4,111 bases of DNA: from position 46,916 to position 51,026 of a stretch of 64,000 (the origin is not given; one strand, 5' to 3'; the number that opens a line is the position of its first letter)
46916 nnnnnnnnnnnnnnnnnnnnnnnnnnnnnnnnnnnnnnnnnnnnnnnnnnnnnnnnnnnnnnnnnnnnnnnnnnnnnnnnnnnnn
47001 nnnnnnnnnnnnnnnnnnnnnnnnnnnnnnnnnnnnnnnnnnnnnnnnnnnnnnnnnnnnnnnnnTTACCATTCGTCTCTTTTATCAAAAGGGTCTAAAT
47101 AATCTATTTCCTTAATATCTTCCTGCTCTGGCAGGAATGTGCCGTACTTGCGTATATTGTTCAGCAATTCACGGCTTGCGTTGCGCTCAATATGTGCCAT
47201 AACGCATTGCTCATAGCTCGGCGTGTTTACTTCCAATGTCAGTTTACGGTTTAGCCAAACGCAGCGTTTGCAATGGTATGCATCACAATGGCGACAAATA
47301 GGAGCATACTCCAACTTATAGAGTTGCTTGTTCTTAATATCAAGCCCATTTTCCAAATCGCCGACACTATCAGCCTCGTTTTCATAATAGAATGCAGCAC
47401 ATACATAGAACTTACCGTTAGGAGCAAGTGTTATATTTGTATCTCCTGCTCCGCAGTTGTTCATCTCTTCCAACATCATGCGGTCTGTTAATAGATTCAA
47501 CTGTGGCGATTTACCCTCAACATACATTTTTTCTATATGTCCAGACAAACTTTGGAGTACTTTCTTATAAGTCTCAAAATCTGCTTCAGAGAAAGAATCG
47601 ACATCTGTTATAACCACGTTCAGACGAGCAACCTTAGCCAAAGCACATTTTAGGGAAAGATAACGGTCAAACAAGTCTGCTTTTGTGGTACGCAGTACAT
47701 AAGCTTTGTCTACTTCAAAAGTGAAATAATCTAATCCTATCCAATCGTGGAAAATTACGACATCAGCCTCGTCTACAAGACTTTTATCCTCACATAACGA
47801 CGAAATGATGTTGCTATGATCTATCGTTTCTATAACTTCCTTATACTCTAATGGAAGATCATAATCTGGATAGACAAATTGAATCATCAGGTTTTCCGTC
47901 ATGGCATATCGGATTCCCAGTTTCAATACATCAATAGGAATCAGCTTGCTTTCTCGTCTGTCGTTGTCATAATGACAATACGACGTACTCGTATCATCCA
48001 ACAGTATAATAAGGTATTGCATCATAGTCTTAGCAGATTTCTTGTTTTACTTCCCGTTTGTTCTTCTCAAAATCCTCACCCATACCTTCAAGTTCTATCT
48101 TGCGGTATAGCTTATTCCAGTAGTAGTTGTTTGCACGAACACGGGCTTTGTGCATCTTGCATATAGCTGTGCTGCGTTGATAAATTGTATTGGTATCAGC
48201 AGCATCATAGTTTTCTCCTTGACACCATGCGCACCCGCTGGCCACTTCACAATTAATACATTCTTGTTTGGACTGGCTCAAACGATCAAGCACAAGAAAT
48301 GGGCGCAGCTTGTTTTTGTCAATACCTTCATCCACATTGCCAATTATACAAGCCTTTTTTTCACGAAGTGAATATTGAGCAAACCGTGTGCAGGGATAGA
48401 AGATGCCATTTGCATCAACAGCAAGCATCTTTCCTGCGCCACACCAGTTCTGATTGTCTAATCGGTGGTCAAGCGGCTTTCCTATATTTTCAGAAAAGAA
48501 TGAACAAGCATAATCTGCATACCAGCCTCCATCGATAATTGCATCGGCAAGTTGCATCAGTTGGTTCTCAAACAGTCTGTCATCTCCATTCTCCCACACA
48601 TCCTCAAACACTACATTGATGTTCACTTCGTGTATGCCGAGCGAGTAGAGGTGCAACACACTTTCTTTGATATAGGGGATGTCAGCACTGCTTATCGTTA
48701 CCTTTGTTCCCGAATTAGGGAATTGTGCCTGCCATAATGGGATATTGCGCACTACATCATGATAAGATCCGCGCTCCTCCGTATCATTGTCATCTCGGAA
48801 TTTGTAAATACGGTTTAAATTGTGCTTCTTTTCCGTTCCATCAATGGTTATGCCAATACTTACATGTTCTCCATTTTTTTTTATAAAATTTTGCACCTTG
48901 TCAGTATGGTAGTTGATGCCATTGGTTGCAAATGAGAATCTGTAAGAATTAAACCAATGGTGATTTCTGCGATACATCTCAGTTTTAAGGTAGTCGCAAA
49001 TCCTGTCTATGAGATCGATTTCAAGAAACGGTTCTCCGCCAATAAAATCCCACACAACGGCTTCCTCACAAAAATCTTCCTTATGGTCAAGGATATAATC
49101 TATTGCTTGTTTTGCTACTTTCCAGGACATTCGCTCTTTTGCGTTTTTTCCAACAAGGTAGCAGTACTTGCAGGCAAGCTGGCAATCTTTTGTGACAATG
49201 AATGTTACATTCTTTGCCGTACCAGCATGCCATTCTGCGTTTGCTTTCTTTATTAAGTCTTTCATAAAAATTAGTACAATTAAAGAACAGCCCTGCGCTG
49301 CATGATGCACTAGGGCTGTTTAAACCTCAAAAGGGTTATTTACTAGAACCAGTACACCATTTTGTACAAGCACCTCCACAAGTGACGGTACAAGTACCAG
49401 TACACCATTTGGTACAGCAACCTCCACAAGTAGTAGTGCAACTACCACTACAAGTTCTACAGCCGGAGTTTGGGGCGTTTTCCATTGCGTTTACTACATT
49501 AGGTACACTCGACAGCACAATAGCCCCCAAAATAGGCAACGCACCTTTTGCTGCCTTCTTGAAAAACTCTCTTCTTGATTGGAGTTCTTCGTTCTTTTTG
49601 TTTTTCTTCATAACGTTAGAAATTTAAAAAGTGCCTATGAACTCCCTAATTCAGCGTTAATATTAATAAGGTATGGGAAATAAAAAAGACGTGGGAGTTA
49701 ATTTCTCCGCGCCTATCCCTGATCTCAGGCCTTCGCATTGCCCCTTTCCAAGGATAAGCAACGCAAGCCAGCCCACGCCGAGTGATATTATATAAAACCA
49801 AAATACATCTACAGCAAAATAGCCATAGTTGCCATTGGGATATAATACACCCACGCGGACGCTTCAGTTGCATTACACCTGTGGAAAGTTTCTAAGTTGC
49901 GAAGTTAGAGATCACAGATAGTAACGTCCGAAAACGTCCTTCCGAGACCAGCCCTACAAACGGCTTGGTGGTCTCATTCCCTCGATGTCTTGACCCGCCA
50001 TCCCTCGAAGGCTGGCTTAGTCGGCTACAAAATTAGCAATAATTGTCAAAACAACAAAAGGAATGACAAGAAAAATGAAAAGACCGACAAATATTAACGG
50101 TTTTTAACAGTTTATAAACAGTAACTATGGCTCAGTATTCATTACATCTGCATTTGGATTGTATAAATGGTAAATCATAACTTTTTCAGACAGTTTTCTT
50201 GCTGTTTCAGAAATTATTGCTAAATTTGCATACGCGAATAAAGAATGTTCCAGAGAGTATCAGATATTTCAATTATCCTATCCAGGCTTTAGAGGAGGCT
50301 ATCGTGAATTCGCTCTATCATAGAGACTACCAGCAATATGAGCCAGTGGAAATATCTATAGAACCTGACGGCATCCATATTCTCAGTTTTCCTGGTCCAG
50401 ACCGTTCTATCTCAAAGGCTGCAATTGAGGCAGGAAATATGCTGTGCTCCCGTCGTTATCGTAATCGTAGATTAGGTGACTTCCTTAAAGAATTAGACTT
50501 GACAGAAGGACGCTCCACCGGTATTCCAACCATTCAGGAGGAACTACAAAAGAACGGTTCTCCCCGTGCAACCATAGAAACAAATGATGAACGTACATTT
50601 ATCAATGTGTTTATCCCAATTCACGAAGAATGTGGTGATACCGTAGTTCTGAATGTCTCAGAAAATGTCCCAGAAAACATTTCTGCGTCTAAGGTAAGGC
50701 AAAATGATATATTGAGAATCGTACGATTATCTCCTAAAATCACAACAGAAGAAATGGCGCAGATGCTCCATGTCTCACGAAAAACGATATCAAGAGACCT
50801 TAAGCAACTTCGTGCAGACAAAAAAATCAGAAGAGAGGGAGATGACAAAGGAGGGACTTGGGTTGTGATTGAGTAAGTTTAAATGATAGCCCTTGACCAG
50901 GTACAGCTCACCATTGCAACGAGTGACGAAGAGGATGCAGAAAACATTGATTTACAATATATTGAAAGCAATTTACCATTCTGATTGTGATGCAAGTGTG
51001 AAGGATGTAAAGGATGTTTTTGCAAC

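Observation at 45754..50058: Self-contained RiPP-like operon: Tat-signal CXXX peptide, two-component radical SAM maturase and a dedicated TatA/TatC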

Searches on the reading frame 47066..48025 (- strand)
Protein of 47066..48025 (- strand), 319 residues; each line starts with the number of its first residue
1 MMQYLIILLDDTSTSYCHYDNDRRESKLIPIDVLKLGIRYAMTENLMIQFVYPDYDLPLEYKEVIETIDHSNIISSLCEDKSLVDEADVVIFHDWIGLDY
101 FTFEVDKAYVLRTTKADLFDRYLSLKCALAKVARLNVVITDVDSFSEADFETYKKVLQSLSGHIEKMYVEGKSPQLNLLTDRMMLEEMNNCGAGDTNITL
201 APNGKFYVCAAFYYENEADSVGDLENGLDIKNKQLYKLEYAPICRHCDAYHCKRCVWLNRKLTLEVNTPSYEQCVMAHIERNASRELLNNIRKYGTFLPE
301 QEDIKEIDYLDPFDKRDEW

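Call 3: search_protein_families(library=ncbifam, proteins=[window:47066-48025:-], max_evalue=0.01)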
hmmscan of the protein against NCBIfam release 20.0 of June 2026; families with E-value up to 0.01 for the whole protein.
window:47066-48025:- (319 aa): 7 families
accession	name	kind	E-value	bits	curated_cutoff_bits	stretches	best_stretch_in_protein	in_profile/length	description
TIGR04119.1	CXXX_matur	equivalog_domain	5.5e-76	254.6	150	1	109-315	2-207/210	CXXX repeat peptide maturase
NF047865.1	rSAM_PapB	equivalog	1.7e-05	24.3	340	1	144-256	191-307/330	PapB family radical SAM/SPASM ranthipeptide maturase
TIGR04084.1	rSAM_AF0577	subfamily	2.2e-05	23.6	225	1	130-260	157-290/347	TIGR04084 family radical SAM/SPASM domain-containing protein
TIGR04085.1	rSAM_more_4Fe4S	domain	0.00012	22.4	27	1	191-257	1-66/93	SPASM domain-containing protein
NF040492.1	not_ScfB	exception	0.00066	18.7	855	1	148-269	302-429/450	ScfB-related radical SAM/SPASM orphan maturase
TIGR04068.1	rSAM_ocin_clost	equivalog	0.0027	16.7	500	1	153-276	317-441/462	Cys-rich peptide radical SAM maturase CcpM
TIGR03974.1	rSAM_six_Cys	equivalog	0.0038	16.2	425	1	185-255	341-406/451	thioether cross-link-forming SCIFF peptide maturase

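Call 4: search_protein_families(library=pfam, proteins=[window:47066-48025:-], max_evalue=0.01)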
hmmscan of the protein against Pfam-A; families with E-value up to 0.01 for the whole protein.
window:47066-48025:- (319 aa): 0 families

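Call 83: predict_structure(alignment_id=A3)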
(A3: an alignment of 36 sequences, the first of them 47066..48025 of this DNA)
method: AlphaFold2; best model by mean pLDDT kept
length: 319 residues; sequences in the alignment: 36
mean_pLDDT: 82.3   pTM: 0.82
mean pLDDT of the five models: 82.3, 80.9, 80.6, 79.9, 77.9
residues with pLDDT >= 90: 170; 70-90: 87; 50-70: 30; < 50: 32
segments of 3 or more residues with pLDDT < 50: 183-190, 244-251, 255-264, 315-319
pLDDT, mean of each block of 10 residues (from residue 1): 92 82 91 97 94 93 94 93 92 91 90 95 93 90 90 95 93 85 40 81 93 88 92 65 48 43 51 80 90 84 73 50
secondary structure, 60 per line:
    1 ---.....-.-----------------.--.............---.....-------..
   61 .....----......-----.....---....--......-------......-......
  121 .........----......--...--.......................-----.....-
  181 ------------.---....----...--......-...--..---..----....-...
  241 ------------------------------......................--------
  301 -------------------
elements in order: E4-8 H31-43 E47-51 H59-65 E70-75 H81-85 E89-92 H95-100 E108-113 H115-129 E134-139 H147-169 E175-179 E197-200 E205-207 H210-215 H233-236 H271-292

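Call 86: fold_search(model_id=the predicted structure, library=pdb)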
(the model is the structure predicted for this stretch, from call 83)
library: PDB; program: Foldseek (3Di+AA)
matches with E <= 10: 775; with E <= 0.001: 7
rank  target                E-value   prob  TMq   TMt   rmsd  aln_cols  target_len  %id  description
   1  5why_B                2.7e-08  1.00  0.63  0.50   6.0       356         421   14  Structural Insights into Thioether Bond Formation in the Biosynthesis of Sactipeptides (released 2017-07-26)
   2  5wgg_A                6.3e-08  1.00  0.52  0.39   5.9       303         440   14  Structural Insights into Thioether Bond Formation in the Biosynthesis of Sactipeptides (released 2017-07-26)
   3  5why_A                7.1e-08  1.00  0.64  0.51   6.0       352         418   14  Structural Insights into Thioether Bond Formation in the Biosynthesis of Sactipeptides (released 2017-07-26)
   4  4k36_B                4.2e-06  1.00  0.51  0.46   8.0       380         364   13  His6 tagged anSMEcpe with bound AdoMet (released 2013-05-08)
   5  5v1t_A                1.5e-04  1.00  0.42  0.32   6.7       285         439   12  Crystal structure of Streptococcus suis SuiB bound to precursor peptide SuiA (released 2017-08-30)
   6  5v1s_A                2.4e-04  1.00  0.44  0.35   7.3       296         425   11  Crystal structure of Streptococcus suis SuiB bound to S-adenosylmethionine (released 2017-08-30)
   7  6c8v                  9.7e-04  1.00  0.44  0.44   5.7       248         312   10  X-ray structure of PqqE from Methylobacterium extorquens (released 2018-02-14)
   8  5v1q_A                3.6e-03  0.99  0.43  0.34   7.1       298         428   13  Crystal structure of Streptococcus suis SuiB (released 2017-08-30)
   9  6mdy_B                1.1e-02  0.80  0.25  0.30  10.9       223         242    8  Crystal structure of a 2-dehydro-3-deoxyphosphooctonate aldolase from Legionella pneumophila Philadelphia 1 (released 2018-09-19)
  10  2vd8_B                1.1e-02  0.77  0.25  0.22   8.0       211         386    8  The crystal structure of alanine racemase from Bacillus anthracis (BA0252) (released 2008-05-20)
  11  5irp_A                1.4e-02  0.69  0.27  0.24   8.9       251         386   12  Crystal structure of the alanine racemase Bsu17640 from Bacillus subtilis (released 2017-03-29)
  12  8ai3_A                1.8e-02  0.63  0.30  0.30  10.5       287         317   13  Crystal structure of radical SAM epimerase EpeE C223A mutant from Bacillus subtilis with [4Fe-4S] clusters and S-adeno (released 2024-01-10)
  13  1dkw_A                1.9e-02  0.63  0.26  0.31   8.2       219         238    8  CRYSTAL STRUCTURE OF TRIOSE-PHOSPHATE ISOMERASE WITH MODIFIED SUBSTRATE BINDING SITE (released 2000-11-03)
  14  2cdh_0                2.1e-02  0.75  0.22  0.29   9.2       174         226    7  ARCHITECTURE OF THE THERMOMYCES LANUGINOSUS FUNGAL FATTY ACID SYNTHASE AT 5 ANGSTROM RESOLUTION. (released 2006-03-07)
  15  8ai4_B                2.1e-02  0.66  0.29  0.29   9.6       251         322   14  Crystal structure of radical SAM epimerase EpeE C223A mutant from Bacillus subtilis with [4Fe-4S] clusters, S-adenosyl (released 2024-01-10)
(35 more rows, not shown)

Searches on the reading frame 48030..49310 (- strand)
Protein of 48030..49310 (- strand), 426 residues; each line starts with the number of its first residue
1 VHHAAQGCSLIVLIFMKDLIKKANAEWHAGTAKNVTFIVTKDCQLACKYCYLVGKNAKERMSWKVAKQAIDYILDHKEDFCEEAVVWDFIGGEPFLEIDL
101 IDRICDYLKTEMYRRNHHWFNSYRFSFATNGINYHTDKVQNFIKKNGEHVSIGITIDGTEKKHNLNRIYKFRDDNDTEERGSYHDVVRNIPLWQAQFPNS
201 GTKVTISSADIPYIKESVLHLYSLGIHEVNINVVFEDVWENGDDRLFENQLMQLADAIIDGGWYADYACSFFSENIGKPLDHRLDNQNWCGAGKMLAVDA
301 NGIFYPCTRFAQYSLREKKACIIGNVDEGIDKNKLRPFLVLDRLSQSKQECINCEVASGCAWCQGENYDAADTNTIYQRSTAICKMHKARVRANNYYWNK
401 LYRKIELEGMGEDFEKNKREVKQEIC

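Call 3: search_protein_families(library=ncbifam, proteins=[window:48030-49310:-], max_evalue=0.01)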
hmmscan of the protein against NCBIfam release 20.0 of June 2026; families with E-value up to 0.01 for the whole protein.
window:48030-49310:- (426 aa): 54 families (the best 25 are shown)
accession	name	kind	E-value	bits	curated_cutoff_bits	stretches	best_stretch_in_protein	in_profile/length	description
TIGR04115.1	rSAM_Cxxx_rpt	equivalog_domain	1.3e-187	623.6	350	1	32-397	1-359/359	radical SAM peptide maturase, CXXX-repeat target family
NF047865.1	rSAM_PapB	equivalog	2.6e-55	188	340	1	34-371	4-324/330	PapB family radical SAM/SPASM ranthipeptide maturase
TIGR04068.1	rSAM_ocin_clost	equivalog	1.2e-38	133.2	500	2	33-206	84-245/462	Cys-rich peptide radical SAM maturase CcpM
TIGR03974.1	rSAM_six_Cys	equivalog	3e-27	95.6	425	1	15-392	76-443/451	thioether cross-link-forming SCIFF peptide maturase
TIGR03906.1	quino_hemo_SAM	equivalog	5.5e-27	94.5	453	1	34-369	95-420/467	quinohemoprotein amine dehydrogenase maturation protein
TIGR04064.1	rSAM_nif11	equivalog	5.6e-27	94.6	518.7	2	30-237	75-266/459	nif11-like peptide radical SAM maturase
NF040492.1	not_ScfB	exception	5.8e-23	81.5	855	1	31-392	93-442/450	ScfB-related radical SAM/SPASM orphan maturase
TIGR03978.1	rSAM_paired_1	equivalog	1.3e-21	76.9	370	1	36-229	86-265/466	His-Xaa-Ser system radical SAM maturase HxsB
TIGR04280.1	geopep_mat_rSAM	hypoth_equivalog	8.6e-20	71.1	400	1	16-334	70-366/428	geopeptide radical SAM maturase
NF035951.1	rSAM_RumMC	equivalog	5.4e-19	68.2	720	2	34-189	113-255/510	RumMC family radical SAM sactipeptide maturase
NF038170.1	lachnocin_rSAM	equivalog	1.1e-18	67.4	550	1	27-191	70-221/440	lachnocin radical SAM maturase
TIGR04148.1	GG_samocin_CFB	equivalog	2.4e-16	60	300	1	33-199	17-176/411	radical SAM peptide maturase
TIGR04463.1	rSAM_vs_C_rich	equivalog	4.6e-15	55.3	525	1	33-239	82-274/438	TIGR04463 family radical SAM/SPASM RiPP maturase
NF041298.1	rSAM_mat_DynA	equivalog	1.4e-13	50.6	450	1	40-369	8-327/356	dynobactin maturation radical SAM/SPASM protein DynA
TIGR03942.1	sulfatase_rSAM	equivalog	3.5e-13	49.4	349.45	1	40-394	8-353/363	anaerobic sulfatase maturase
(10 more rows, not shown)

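Call 4: search_protein_families(library=pfam, proteins=[window:48030-49310:-], max_evalue=0.01)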
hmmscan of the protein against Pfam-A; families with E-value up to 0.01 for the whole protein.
window:48030-49310:- (426 aa): 2 families
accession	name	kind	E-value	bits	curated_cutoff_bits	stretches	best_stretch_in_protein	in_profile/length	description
PF04055.27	Radical_SAM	-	1.7e-07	32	29.5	1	38-170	2-121/166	Radical SAM superfamily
PF13353.11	Fer4_12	-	3.2e-07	31.2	22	1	38-138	10-101/137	4Fe-4S single cluster domain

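Call 21: find_related_loci(query=window:48030-49241:-, collection=genome_contigs, flank=10000)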
Query window:48030-49241:- (403 aa) in genome_contigs; peptide patterns used: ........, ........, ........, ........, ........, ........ (x = any residue, [..] = any of these).
587 stretches matched a pattern; 576 encode a relative of the query (tblastn E <= 1e-3); the best 80 are kept; 80 distinct loci.
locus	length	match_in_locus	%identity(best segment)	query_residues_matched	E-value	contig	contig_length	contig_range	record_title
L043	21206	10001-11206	80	1-403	0e+0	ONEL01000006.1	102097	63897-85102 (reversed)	uncultured Prevotellaceae bacterium isolate RUG228 genome assembly, contig: scaffold_135, whole genome shotgun sequence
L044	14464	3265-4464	81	4-403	0e+0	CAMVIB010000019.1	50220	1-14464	MAG TPA_asm: uncultured Prevotellaceae bacterium isolate SRR8387719_bin.68_metaWRAP_v1.3_MAG genome assembly, contig: ER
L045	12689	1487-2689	80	2-403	0e+0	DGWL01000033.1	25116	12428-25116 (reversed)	MAG TPA_asm: Porphyromonadaceae bacterium UBA4259 UBA4259_contig_11889, whole genome shotgun sequence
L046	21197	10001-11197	80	4-403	0e+0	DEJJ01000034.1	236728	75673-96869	MAG TPA_asm: Porphyromonadaceae bacterium UBA2751 UBA2751_contig_1835, whole genome shotgun sequence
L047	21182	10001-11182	81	4-403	0e+0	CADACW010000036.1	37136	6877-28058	MAG: uncultured Prevotellaceae bacterium isolate RUG13180 genome assembly, contig: RUG13180_asm_36, whole genome shotgun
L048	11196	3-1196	81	12-403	0e+0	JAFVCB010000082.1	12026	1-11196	MAG: Bacteroidaceae bacterium isolate RGIG5034 Roe_deer_Rumen.Co__c1455932, whole genome shotgun sequence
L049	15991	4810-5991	80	4-403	0e+0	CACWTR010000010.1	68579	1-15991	MAG: uncultured Bacteroidales bacterium isolate RUG10906 genome assembly, contig: RUG10906_asm_10, whole genome shotgun 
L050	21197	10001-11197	82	4-403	0e+0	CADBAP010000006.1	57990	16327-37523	MAG: uncultured Prevotellaceae bacterium isolate RUG13792 genome assembly, contig: RUG13792_asm_6, whole genome shotgun 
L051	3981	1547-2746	81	2-403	0e+0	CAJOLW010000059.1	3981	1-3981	uncultured Bacteroidaceae bacterium isolate Reindeer_1_mag_61 genome assembly, contig: scaffold_42791, whole genome shot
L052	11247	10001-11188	80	4-403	0e+0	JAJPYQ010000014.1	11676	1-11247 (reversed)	MAG: Prevotellaceae bacterium isolate AH.B5_2 NODE_466_length_11676_cov_19.259444, whole genome shotgun sequence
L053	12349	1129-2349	79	4-403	0e+0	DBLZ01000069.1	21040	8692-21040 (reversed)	MAG TPA_asm: Prevotellaceae bacterium UBA711 UBA711_contig_1905, whole genome shotgun sequence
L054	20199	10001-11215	78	2-403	0e+0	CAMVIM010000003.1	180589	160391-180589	MAG TPA_asm: uncultured Prevotellaceae bacterium isolate SRR8387717_bin.84_metaWRAP_v1.3_MAG genome assembly, contig: ER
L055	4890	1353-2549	79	4-403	0e+0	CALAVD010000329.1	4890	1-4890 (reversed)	MAG TPA_asm: uncultured Prevotellaceae bacterium isolate ERR1278074_bin.77_CONCOCT_v1.1_MAG genome assembly, contig: ERZ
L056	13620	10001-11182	80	4-403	0e+0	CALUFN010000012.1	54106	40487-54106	MAG: uncultured Prevotella sp. isolate BRZ_RV__bin79 genome assembly, contig: BRZ_RV__NODE_505_length_54106_cov_8.705306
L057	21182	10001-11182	79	4-403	0e+0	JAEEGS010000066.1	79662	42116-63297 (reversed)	MAG: Bacteroidaceae bacterium isolate Tb.RUG.104 k141_9832640_flag=0_multi=28.1302_len=79662, whole genome shotgun seque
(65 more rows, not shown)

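Call 48: search_solved_structures(query=window:48030-49241:-, max_evalue=0.00001, show_alignments=1)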
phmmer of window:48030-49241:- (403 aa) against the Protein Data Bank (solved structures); distinct sequences matched with E-value up to 0.00001: 1.
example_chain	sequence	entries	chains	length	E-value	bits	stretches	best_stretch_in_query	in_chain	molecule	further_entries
5wgg_A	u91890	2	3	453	4.8e-21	78.3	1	10-369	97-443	Radical SAM domain protein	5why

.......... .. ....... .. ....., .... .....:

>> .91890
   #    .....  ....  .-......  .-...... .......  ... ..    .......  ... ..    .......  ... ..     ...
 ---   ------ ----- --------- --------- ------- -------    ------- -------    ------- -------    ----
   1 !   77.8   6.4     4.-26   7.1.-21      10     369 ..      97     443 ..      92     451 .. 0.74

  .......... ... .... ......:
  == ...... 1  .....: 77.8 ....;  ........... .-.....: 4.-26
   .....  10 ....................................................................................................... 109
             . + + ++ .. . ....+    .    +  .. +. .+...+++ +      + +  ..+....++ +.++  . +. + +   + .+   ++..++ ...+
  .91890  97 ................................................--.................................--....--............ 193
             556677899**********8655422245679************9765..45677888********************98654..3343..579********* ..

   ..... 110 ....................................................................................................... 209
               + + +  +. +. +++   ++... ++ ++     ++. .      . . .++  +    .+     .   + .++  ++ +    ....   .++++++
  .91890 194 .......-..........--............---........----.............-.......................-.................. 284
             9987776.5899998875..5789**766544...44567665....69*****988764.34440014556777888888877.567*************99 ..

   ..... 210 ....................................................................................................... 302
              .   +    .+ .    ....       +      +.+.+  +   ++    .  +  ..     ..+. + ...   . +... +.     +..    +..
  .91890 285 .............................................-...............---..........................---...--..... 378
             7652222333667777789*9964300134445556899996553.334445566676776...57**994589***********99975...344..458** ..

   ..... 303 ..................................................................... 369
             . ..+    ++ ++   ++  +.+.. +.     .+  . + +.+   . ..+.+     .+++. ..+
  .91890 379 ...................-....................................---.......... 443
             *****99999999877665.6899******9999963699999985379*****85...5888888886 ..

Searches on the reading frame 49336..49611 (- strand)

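Call 3: search_protein_families(library=ncbifam, proteins=[window:49336-49611:-], max_evalue=0.01)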
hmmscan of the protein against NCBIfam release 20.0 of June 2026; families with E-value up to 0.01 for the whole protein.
window:49336-49611:- (91 aa): 2 families
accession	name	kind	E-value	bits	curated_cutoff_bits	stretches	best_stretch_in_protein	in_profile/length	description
TIGR04117.1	Syntroph_Cxxx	paralog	2e-12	47.1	50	1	2-88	13-95/98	Cys-Xaa-Xaa-Xaa repeat radical SAM target protein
NF041714.1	arsenate_red_ArrA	equivalog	0.0071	14.5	1600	1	12-81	4-73/848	arsenate respiratory reductase molybdopterin-containing subunit ArrA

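Call 4: search_protein_families(library=pfam, proteins=[window:49336-49611:-], max_evalue=0.01)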
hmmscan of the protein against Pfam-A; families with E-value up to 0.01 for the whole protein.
window:49336-49611:- (91 aa): 0 families

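Call 87: search_protein_families(library=ncbifam, proteins=[window:49336-49611:-], max_evalue=10)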
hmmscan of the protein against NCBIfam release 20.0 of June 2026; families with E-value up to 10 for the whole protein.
window:49336-49611:- (91 aa): 5 families
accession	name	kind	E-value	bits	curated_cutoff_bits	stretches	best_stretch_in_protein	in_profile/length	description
TIGR04117.1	Syntroph_Cxxx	paralog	2e-12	47.1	50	1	2-88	13-95/98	Cys-Xaa-Xaa-Xaa repeat radical SAM target protein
NF041714.1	arsenate_red_ArrA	equivalog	0.0071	14.5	1600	1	12-81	4-73/848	arsenate respiratory reductase molybdopterin-containing subunit ArrA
TIGR02811.1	formate_TAT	hypoth_equivalog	0.066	13.6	48.45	1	1-46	1-41/66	formate dehydrogenase region TAT target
TIGR01409.1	TAT_signal_seq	domain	0.18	12.3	16.7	1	12-42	2-29/29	twin-arginine translocation signal domain-containing protein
TIGR03601.1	B_an_ocin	subfamily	5.5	7.7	35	1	49-87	43-81/88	heterocycloanthracin/sonorensin family bacteriocin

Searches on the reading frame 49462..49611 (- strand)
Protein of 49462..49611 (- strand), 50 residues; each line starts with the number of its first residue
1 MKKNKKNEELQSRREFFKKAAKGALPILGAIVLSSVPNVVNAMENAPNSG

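Call 87: search_protein_families(library=ncbifam, proteins=[window:49462-49611:-], max_evalue=10)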
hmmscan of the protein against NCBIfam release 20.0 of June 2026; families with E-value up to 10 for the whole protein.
seq(50 aa): 3 families
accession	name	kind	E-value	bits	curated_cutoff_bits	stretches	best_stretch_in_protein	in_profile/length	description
TIGR04117.1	Syntroph_Cxxx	paralog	0.0009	19.3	50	1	2-39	13-50/98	Cys-Xaa-Xaa-Xaa repeat radical SAM target protein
TIGR02811.1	formate_TAT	hypoth_equivalog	0.018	15.3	48.45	1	1-45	1-40/66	formate dehydrogenase region TAT target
TIGR01409.1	TAT_signal_seq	domain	0.032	14.6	16.7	1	12-42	2-29/29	twin-arginine translocation signal domain-containing protein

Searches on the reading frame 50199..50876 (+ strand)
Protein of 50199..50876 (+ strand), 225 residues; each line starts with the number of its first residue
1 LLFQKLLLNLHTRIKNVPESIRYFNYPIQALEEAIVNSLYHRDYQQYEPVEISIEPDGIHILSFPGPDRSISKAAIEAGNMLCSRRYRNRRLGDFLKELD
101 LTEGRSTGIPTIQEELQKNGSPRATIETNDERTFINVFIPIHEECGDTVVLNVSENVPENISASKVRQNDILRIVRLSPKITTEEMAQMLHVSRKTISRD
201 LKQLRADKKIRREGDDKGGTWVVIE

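Call 71: search_protein_families(library=pfam, proteins=[window:50199-50876:+], max_evalue=0.001)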
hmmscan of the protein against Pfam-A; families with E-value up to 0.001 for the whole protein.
window:50199-50876:+ (225 aa): 6 families
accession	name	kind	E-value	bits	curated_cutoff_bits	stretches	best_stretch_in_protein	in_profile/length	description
PF08279.18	HTH_11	-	1.3e-09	38.2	25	1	167-207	1-42/55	HTH domain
PF13749.12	HATPase_c_4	-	2e-07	31.4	26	1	49-133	3-85/89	Putative ATP-dependent DNA helicase recG C-terminal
PF08220.18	HTH_DeoR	-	2.3e-07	30.9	21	1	167-212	1-46/57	DeoR-like helix-turn-helix domain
PF13545.12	HTH_Crp_2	-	4.1e-07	30.3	27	1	176-212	18-55/70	Crp-like helix-turn-helix domain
PF20432.4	Xre-like-HTH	-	0.00085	20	25.8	0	181-203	24-43/63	Antitoxin Xre-like helix-turn-helix domain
PF13412.12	HTH_24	-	0.0009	19.2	21.9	0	170-210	7-47/48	Winged helix-turn-helix DNA-binding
